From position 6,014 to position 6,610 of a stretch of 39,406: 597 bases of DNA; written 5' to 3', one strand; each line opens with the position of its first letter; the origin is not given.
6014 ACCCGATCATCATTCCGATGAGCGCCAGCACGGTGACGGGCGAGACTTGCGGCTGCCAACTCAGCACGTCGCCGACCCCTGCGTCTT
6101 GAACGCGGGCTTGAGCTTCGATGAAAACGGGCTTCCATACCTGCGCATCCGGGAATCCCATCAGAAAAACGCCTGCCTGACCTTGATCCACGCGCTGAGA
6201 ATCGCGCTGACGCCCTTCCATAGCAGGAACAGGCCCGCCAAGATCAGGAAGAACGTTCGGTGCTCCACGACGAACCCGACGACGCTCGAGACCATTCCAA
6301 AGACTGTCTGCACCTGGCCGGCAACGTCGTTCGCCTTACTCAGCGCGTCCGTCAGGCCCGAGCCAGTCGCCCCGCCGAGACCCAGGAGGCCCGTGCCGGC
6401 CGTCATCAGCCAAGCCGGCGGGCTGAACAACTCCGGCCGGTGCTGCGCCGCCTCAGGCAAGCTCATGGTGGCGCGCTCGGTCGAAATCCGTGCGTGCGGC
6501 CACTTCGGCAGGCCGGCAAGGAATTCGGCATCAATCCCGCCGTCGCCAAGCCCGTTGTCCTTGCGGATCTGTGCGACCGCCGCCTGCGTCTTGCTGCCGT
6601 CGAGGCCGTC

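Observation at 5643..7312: Unusual lysis cassette: transglycosylase-PG-binding-multiTM fusion, no separate holin or o-spanin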

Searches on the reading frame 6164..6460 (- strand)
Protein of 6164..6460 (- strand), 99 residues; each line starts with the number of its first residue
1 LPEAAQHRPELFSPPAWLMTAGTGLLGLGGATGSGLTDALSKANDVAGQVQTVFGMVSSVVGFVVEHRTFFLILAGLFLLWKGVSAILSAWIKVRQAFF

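Call 70: search_protein_representatives(protein=window:6164-6460:-)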
Query: 99 residues. Proteins with E-value up to 0.001 (for the whole library): 12; up to 1e-10: 8; up to 1e-30: 2. The best 12 are listed.
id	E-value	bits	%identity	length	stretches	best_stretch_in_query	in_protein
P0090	1.1e-34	134.7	69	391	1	1-99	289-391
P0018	6.9e-34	132.2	69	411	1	2-99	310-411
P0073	1.3e-28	115.3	61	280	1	3-97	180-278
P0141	6.6e-22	93.7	75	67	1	39-99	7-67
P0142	5.5e-17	78.0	60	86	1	20-99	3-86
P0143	7.7e-15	71.1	46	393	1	3-98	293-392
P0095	1.1e-14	70.6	52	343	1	5-99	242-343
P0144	5.2e-11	58.8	63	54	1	48-99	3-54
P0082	1.7e-09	54.0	43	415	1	4-99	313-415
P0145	7.8e-09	51.8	42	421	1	4-98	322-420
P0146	4.3e-04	36.6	38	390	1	1-99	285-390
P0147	4.5e-04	36.6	38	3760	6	63-94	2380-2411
